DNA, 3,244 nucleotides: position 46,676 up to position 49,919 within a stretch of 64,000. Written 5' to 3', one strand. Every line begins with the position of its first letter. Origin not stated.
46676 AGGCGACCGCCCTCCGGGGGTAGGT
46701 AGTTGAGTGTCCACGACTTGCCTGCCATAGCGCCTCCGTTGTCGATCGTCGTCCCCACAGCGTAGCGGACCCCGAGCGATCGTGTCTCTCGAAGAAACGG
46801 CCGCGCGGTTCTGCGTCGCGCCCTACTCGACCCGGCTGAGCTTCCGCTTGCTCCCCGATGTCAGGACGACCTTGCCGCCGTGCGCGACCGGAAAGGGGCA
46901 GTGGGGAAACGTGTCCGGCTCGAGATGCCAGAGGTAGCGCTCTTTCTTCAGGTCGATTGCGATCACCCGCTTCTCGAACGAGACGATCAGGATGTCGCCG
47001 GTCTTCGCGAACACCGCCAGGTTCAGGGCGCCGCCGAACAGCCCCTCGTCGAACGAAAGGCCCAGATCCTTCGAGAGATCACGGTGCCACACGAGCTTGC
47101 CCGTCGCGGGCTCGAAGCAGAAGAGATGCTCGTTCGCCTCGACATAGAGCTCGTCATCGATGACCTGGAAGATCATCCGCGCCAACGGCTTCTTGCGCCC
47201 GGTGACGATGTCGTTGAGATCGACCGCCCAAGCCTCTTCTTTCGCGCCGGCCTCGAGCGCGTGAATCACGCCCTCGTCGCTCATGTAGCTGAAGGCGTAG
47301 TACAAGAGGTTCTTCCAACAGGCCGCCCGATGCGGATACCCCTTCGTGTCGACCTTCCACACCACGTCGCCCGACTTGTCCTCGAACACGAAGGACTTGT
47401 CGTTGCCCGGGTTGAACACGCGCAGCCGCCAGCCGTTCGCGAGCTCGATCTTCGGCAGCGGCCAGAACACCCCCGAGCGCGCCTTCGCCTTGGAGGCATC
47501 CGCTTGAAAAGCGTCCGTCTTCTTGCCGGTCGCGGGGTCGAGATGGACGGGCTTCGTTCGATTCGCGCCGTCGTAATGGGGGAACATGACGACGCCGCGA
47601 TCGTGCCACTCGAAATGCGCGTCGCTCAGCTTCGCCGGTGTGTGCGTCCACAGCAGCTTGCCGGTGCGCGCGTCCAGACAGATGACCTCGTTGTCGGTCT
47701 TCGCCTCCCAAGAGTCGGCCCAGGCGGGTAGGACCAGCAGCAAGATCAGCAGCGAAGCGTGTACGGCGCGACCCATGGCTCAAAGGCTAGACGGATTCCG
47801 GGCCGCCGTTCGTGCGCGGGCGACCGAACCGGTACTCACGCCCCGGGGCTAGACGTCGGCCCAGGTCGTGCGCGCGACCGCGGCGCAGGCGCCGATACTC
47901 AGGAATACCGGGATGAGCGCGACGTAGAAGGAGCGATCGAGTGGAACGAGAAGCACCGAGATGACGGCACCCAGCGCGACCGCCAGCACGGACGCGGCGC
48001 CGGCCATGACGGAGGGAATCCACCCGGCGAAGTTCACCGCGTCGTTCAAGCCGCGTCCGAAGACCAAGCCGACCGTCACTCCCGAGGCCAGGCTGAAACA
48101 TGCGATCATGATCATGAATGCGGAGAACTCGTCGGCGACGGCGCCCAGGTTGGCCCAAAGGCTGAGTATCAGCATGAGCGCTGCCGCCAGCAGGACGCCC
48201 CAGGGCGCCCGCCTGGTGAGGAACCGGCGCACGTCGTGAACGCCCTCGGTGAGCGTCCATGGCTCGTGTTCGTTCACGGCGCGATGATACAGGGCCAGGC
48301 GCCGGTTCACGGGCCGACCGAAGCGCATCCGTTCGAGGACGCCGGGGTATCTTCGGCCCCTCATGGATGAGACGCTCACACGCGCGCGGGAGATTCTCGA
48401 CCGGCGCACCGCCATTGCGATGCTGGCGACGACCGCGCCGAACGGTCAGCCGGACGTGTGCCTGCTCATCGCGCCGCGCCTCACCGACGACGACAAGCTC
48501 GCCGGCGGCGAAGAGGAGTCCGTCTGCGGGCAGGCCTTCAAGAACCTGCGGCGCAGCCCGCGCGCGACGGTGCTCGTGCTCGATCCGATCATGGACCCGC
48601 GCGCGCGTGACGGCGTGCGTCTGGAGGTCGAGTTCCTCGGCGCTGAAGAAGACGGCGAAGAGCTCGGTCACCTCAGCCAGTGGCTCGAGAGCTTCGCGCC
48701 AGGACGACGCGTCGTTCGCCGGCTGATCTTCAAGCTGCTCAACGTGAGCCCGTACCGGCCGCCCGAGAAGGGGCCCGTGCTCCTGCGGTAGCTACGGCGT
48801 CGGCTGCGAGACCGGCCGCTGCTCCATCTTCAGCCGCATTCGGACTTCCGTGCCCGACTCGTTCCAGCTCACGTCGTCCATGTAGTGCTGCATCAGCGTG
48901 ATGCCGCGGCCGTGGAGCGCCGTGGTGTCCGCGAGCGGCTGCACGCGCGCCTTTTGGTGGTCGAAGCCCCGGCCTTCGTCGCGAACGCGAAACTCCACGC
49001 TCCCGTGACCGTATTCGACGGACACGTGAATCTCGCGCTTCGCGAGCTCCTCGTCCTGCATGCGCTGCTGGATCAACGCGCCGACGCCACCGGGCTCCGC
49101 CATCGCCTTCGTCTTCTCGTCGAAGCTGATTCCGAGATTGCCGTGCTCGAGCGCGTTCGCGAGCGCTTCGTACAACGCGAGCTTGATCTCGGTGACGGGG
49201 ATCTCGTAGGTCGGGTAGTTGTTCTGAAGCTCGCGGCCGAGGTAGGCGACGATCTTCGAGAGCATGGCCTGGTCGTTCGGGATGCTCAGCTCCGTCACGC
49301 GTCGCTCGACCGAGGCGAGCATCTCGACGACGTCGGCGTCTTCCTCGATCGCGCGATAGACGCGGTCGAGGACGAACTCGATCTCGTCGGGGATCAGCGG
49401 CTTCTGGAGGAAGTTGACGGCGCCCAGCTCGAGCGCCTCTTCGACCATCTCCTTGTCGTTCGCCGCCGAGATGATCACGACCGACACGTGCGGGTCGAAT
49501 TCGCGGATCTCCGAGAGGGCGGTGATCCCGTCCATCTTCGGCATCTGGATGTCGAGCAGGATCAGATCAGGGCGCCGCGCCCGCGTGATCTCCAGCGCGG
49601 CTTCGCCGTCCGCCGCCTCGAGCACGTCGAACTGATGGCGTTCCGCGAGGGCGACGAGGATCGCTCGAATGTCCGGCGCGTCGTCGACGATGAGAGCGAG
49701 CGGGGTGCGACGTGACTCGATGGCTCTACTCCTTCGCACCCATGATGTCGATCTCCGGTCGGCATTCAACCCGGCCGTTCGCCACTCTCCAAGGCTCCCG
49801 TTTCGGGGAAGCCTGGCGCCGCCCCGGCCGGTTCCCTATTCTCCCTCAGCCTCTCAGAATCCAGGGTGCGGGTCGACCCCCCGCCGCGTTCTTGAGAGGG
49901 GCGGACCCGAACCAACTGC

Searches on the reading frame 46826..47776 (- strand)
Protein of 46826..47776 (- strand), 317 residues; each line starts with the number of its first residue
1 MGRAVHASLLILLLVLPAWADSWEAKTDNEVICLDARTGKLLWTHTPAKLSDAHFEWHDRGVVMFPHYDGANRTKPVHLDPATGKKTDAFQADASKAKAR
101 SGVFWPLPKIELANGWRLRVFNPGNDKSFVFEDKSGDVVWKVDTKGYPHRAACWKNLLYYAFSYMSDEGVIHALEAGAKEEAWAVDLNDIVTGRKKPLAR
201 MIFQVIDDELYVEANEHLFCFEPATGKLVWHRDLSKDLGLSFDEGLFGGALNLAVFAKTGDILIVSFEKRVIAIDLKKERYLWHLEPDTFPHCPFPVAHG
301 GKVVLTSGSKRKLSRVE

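Call 60: search_protein_families(library=pfam, proteins=[window:46826-47776:-], max_evalue=0.001)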
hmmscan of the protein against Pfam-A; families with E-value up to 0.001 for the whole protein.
window:46826-47776:- (317 aa): 3 families
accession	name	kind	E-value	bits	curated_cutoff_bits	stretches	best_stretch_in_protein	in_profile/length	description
PF13360.13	PQQ_2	-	8.6e-15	55.5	27.6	1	127-310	44-216/233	Outer membrane protein assembly factor BamB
PF01011.28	PQQ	-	1.2e-07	31.2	26.7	0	28-90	66-140/595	Glucose/ethanol/alcohol dehydrogenase, beta-propeller domain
PF13570.13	Beta-prop_ACSF4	-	7.3e-06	26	133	0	133-230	201-296/329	Beta-alanine-activating enzyme, beta-propeller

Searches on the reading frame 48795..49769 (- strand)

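Call 60: search_protein_families(library=pfam, proteins=[window:48795-49769:-], max_evalue=0.001)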
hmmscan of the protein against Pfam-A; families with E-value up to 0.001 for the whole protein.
window:48795-49769:- (325 aa): 3 families
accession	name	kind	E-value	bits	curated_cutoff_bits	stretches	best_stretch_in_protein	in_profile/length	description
PF00072.30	Response_reg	-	4.6e-32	110.9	30.2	1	26-130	2-106/111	Response regulator receiver domain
PF13581.12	HATPase_c_2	-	2.6e-18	66.7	27.4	1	165-312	3-126/127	Histidine kinase-like ATPase domain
PF02518.31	HATPase_c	-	9.7e-06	26.4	26.4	1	195-316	6-110/111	Histidine kinase-, DNA gyrase B-, and HSP90-like ATPase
